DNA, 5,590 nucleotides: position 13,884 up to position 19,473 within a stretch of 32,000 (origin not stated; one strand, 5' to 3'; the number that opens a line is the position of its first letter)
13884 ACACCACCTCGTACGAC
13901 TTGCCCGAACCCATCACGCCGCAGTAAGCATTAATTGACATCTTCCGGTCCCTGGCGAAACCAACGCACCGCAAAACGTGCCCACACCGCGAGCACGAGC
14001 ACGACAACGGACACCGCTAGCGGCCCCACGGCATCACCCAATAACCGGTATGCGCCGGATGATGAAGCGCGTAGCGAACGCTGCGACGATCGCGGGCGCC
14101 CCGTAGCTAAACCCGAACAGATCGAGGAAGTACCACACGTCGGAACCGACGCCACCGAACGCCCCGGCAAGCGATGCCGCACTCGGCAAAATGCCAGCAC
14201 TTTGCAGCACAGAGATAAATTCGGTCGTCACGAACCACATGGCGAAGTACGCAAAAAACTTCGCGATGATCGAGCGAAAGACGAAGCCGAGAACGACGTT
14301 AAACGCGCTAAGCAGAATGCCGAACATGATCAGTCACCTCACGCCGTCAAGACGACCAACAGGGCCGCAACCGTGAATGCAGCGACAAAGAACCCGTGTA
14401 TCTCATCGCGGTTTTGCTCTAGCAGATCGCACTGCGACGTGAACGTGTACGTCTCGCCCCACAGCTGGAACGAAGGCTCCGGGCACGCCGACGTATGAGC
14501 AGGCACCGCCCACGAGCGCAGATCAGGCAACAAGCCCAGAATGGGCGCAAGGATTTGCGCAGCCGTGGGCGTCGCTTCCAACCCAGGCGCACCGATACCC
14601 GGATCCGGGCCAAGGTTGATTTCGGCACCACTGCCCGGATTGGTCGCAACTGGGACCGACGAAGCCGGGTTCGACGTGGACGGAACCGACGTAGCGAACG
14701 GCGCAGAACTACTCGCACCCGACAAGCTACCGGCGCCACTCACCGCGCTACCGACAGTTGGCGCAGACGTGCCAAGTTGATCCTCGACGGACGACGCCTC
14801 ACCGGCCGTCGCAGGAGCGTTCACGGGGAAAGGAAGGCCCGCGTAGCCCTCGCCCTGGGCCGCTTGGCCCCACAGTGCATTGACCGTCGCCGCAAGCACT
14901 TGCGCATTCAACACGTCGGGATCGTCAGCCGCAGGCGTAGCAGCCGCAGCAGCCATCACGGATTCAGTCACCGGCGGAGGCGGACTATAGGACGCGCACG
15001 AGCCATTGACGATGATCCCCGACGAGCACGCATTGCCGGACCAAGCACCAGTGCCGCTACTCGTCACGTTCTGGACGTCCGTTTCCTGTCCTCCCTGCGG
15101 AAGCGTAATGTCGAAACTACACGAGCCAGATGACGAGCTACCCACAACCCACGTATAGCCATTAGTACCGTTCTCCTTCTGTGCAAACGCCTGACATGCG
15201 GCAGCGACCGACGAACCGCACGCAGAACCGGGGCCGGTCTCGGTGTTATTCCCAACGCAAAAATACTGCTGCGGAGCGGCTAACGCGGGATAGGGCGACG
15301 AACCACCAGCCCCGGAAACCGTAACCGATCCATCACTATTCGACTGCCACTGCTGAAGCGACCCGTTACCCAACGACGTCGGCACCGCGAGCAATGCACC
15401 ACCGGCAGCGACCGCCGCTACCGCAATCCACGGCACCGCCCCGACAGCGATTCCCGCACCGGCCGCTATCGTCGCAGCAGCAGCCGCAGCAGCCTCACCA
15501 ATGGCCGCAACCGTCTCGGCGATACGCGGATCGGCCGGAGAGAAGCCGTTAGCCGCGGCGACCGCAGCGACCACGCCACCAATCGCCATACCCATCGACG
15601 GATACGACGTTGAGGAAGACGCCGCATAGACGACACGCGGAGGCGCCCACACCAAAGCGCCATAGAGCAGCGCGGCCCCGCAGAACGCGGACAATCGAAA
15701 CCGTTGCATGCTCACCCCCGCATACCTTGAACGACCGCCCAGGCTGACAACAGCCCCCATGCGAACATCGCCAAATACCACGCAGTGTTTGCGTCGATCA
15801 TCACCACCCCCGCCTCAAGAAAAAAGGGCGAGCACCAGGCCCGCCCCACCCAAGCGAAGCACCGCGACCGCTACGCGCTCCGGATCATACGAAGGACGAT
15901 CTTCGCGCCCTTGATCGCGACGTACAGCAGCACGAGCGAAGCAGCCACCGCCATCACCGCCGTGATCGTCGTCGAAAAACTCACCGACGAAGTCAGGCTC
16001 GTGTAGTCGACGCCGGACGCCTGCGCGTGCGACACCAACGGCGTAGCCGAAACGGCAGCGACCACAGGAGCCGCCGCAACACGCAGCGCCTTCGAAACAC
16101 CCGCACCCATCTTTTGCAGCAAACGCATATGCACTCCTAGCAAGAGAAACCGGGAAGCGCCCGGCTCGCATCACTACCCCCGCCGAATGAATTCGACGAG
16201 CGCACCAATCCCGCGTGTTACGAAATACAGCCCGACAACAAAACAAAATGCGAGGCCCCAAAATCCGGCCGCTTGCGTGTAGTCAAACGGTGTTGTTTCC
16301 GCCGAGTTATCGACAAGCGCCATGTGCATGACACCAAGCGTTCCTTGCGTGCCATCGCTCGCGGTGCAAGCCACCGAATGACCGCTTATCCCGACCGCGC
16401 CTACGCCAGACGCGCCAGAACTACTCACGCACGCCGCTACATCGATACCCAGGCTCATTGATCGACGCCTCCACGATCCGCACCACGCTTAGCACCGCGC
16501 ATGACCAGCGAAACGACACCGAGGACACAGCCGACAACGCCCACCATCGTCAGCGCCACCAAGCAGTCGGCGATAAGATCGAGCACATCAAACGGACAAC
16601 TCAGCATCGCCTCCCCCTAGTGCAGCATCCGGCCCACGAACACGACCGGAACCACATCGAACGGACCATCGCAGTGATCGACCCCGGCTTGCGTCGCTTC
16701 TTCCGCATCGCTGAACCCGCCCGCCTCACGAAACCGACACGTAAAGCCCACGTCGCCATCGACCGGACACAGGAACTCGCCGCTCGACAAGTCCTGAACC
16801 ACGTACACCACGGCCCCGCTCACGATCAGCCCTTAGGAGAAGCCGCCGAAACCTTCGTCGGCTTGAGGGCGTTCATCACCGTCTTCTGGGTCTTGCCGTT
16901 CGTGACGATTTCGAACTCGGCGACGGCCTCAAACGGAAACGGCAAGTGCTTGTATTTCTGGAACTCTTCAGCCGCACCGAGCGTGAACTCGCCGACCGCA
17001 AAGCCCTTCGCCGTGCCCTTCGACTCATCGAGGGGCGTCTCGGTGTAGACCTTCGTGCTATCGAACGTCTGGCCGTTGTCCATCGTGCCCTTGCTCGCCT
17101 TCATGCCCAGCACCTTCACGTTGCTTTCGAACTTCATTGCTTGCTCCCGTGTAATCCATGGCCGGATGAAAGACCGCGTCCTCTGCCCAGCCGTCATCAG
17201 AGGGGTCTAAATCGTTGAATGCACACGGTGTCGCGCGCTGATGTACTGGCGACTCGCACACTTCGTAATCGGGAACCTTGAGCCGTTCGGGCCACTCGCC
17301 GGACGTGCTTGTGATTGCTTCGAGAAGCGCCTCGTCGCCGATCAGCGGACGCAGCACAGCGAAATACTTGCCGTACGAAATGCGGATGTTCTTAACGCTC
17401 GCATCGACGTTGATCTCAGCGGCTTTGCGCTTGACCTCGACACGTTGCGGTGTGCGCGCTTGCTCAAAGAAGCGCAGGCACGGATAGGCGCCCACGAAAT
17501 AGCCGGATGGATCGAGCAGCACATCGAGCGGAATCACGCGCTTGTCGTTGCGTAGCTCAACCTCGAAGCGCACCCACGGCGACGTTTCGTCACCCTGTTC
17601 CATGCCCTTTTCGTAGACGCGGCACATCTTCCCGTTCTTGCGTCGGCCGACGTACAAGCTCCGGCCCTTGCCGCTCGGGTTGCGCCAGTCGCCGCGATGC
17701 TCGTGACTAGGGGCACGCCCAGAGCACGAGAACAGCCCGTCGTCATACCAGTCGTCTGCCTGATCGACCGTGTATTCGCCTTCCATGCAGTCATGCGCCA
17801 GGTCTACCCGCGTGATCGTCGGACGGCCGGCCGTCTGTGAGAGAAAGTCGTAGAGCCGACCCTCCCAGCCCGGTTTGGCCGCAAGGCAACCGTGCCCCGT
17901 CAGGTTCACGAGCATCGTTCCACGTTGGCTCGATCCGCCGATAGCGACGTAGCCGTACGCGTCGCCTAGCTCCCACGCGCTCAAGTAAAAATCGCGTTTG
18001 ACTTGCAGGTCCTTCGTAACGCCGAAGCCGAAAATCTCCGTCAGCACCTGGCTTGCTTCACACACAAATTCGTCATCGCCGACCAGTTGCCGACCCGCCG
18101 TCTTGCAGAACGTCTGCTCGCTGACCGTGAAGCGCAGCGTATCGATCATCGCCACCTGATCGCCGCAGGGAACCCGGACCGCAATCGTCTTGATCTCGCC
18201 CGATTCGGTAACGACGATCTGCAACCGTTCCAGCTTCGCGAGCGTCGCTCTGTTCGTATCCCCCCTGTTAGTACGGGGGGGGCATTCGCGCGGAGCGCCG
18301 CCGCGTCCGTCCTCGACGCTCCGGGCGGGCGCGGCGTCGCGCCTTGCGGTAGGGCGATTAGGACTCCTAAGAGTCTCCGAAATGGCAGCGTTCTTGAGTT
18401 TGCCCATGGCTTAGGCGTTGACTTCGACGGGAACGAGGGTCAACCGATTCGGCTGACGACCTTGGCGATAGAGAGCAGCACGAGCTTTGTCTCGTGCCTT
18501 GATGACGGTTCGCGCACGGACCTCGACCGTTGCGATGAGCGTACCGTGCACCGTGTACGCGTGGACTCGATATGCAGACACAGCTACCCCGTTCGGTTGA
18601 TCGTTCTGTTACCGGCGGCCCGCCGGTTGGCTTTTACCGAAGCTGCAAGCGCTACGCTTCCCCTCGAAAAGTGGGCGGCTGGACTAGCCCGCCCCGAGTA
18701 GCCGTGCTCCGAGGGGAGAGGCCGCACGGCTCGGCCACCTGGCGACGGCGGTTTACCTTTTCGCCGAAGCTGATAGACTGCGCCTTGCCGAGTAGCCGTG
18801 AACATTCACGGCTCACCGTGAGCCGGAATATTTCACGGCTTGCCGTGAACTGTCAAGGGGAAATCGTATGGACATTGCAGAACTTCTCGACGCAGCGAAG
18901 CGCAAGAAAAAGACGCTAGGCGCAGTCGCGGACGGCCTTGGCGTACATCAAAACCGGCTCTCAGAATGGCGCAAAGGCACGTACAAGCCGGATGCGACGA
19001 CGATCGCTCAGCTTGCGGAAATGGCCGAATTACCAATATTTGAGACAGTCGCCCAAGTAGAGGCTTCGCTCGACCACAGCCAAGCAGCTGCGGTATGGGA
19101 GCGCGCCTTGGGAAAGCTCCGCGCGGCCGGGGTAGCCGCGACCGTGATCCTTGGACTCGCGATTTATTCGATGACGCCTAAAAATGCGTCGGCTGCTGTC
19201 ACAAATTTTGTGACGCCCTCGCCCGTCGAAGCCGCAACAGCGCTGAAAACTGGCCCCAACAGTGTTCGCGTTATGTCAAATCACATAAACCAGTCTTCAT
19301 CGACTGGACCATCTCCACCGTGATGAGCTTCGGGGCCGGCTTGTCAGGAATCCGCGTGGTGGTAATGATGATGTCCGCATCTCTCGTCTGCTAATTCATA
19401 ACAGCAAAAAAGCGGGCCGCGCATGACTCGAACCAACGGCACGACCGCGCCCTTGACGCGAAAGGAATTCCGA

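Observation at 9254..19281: Apparently complete filamentous prophage that encodes its own secretin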

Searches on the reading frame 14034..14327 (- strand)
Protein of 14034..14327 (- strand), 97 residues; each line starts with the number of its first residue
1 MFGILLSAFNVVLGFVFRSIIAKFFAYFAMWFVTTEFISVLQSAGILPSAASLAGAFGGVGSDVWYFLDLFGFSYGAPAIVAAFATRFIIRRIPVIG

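Call 4: search_protein_families(library=pfam, proteins=[window:14034-14327:-], max_evalue=0.01)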
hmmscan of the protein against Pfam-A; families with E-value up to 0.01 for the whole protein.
window:14034-14327:- (97 aa): 1 family
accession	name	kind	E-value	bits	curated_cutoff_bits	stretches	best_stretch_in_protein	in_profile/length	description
PF10734.14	DUF2523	-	1e-05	26.4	22.1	1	12-91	4-79/80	Protein of unknown function (DUF2523)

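Call 7: search_protein_families(library=phrogs, proteins=[window:14034-14327:-], max_evalue=0.001)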
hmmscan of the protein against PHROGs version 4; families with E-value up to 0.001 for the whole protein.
window:14034-14327:- (97 aa): 1 family
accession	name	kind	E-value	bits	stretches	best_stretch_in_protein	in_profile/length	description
phrog_974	-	head and packaging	1.3e-22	81.7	1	1-97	1-106/107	minor head protein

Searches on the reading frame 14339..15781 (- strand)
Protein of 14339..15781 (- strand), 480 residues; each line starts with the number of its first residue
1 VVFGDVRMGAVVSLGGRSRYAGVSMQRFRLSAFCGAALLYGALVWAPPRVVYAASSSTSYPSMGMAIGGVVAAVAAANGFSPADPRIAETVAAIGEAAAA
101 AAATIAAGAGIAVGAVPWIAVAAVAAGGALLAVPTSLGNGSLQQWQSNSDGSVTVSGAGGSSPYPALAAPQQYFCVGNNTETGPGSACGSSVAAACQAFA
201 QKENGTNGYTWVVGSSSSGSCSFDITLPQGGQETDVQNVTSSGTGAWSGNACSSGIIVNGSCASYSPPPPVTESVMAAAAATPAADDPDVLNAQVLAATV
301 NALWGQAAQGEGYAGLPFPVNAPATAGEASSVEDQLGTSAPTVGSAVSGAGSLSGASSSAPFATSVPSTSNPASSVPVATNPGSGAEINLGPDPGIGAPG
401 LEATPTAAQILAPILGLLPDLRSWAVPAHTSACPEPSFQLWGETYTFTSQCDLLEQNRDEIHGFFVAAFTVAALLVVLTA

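Call 4: search_protein_families(library=pfam, proteins=[window:14339-15781:-], max_evalue=0.01)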
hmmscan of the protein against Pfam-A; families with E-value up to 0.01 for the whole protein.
window:14339-15781:- (480 aa): 0 families

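Call 7: search_protein_families(library=phrogs, proteins=[window:14339-15781:-], max_evalue=0.001)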
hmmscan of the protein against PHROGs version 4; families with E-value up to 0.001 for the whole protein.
window:14339-15781:- (480 aa): 2 families
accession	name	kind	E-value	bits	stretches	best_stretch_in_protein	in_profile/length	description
phrog_7187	-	unknown function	3.2e-68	232.3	2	42-373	11-380/527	-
phrog_3942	-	unknown function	2.3e-36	126.8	1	290-480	362-546/546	-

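Call 41: search_protein_families(library=ncbifam, proteins=[window:14339-15709:-], max_evalue=0.01)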
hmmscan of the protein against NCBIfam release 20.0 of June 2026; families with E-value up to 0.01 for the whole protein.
window:14339-15709:- (456 aa): 0 families

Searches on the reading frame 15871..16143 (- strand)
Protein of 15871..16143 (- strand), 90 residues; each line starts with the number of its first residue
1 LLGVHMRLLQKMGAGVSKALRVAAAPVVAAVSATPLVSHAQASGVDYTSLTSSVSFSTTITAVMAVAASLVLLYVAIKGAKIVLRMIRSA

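Call 4: search_protein_families(library=pfam, proteins=[window:15871-16143:-], max_evalue=0.01)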
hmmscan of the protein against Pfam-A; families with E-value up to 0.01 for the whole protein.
window:15871-16143:- (90 aa): 1 family
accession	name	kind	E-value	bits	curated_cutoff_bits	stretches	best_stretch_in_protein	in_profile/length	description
PF05356.16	Phage_Coat_B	-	0.0063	17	23.5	0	30-86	1-55/56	Inovirus Coat protein B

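Call 7: search_protein_families(library=phrogs, proteins=[window:15871-16143:-], max_evalue=0.001)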
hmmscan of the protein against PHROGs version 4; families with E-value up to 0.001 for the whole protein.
window:15871-16143:- (90 aa): 2 families
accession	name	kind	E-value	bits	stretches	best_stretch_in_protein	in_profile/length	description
phrog_2186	-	head and packaging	4.3e-21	75.7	1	9-90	4-80/80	virion structural protein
phrog_2374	-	unknown function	0.00034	21.5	1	18-87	7-73/74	-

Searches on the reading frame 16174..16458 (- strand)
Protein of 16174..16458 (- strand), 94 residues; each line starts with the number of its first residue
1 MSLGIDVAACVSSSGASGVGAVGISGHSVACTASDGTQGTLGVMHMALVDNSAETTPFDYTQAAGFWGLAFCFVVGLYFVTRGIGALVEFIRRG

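Call 35: search_protein_families(library=pfam, proteins=[window:16174-16458:-], max_evalue=0.01)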
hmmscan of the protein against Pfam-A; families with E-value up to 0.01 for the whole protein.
window:16174-16458:- (94 aa): 0 families

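Call 42: search_protein_families(library=phrogs, proteins=[window:16174-16458:-], max_evalue=0.01)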
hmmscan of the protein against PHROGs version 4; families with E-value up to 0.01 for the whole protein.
window:16174-16458:- (94 aa): 2 families
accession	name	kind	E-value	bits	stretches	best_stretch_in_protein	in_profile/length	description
phrog_3679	-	unknown function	1.6e-06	29.2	1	51-92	45-86/88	-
phrog_10413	-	unknown function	2e-06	29.2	1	3-87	20-100/107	-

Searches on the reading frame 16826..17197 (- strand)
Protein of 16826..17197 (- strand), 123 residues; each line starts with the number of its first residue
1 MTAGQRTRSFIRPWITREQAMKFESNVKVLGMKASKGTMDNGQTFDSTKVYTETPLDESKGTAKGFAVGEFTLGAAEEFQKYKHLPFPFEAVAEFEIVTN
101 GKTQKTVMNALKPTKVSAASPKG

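Call 4: search_protein_families(library=pfam, proteins=[window:16826-17197:-], max_evalue=0.01)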
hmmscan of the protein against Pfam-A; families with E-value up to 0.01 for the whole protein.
window:16826-17197:- (123 aa): 0 families

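Call 7: search_protein_families(library=phrogs, proteins=[window:16826-17197:-], max_evalue=0.001)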
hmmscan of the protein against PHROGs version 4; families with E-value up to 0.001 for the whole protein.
window:16826-17197:- (123 aa): 1 family
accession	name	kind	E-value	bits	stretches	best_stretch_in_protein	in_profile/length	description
phrog_4994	-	unknown function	1.6e-33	116.1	1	21-122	1-101/103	-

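Call 41: search_protein_families(library=ncbifam, proteins=[window:16826-17137:-], max_evalue=0.01)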
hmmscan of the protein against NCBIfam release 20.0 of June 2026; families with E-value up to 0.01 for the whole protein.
window:16826-17137:- (103 aa): 0 families

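Call 89: search_solved_structures(query=window:16826-17137:-, max_evalue=1)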
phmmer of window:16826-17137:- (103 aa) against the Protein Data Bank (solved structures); distinct sequences matched with E-value up to 1: 1.
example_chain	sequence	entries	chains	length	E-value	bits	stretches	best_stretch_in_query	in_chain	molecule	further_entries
2eef_A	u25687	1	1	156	0.4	14.5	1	7-69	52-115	Protein phosphatase 1, regulatory (Inhibitor) subunit 3B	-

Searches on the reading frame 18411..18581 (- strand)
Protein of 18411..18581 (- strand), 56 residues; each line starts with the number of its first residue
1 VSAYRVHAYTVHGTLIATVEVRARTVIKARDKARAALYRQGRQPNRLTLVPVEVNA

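Call 35: search_protein_families(library=pfam, proteins=[window:18411-18581:-], max_evalue=0.01)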
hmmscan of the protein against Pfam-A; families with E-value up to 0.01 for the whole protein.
window:18411-18581:- (56 aa): 0 families

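Call 42: search_protein_families(library=phrogs, proteins=[window:18411-18581:-], max_evalue=0.01)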
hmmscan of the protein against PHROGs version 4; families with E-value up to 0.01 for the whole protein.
window:18411-18581:- (56 aa): 1 family
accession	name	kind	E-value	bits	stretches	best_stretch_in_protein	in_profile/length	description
phrog_12374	-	unknown function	2.1e-22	80.4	1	1-56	1-57/66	-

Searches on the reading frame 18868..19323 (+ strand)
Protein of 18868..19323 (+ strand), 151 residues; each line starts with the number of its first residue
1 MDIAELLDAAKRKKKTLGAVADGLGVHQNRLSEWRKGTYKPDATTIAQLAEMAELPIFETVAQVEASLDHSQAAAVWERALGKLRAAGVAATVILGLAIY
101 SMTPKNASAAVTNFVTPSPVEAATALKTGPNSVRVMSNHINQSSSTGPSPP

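Call 4: search_protein_families(library=pfam, proteins=[window:18868-19323:+], max_evalue=0.01)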
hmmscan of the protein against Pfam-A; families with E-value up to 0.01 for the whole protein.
window:18868-19323:+ (151 aa): 3 families
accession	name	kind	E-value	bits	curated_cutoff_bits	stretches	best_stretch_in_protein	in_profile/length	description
PF01381.28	HTH_3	-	6.5e-06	26.5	23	1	11-52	6-47/55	Helix-turn-helix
PF12844.13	HTH_19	-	0.0027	18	30.2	1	12-55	10-53/64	Helix-turn-helix domain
PF13560.12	HTH_31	-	0.0079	16.9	27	0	11-55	11-56/64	Helix-turn-helix domain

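Call 7: search_protein_families(library=phrogs, proteins=[window:18868-19323:+], max_evalue=0.001)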
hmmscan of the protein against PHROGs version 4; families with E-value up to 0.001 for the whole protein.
window:18868-19323:+ (151 aa): 7 families
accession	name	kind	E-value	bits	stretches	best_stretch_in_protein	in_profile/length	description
phrog_638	-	transcription regulation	6.4e-24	85.5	1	1-136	2-123/145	transcriptional regulator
phrog_4441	-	DNA, RNA and nucleotide metabolism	2.9e-11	44.5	1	5-87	7-92/98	HTH DNA binding protein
phrog_34897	-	unknown function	1e-06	29.3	1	7-113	8-113/279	-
phrog_8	-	transcription regulation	6.4e-05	23.6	1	3-53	77-128/346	transcriptional regulator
phrog_2967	-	transcription regulation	0.0002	21.9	1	8-52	17-61/225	transcriptional regulator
phrog_4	-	transcription regulation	0.00032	20.8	1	1-52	135-183/400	transcriptional repressor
phrog_2328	-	transcription regulation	0.00038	21.3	1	17-57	31-71/128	transcriptional repressor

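Call 41: search_protein_families(library=ncbifam, proteins=[window:18868-19323:+], max_evalue=0.01)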
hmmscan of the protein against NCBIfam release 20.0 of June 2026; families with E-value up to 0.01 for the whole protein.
window:18868-19323:+ (151 aa): 2 families
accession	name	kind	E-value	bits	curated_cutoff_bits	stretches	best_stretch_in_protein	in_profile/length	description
NF041951.1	phage_RstR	subfamily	0.0013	19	80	1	3-55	3-56/108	RstR family transcriptional repressor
NF047595.1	IS66_ISRel24_TnpA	equivalog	0.0018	18.9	74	1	5-72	12-79/113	IS66-like element accessory protein TnpA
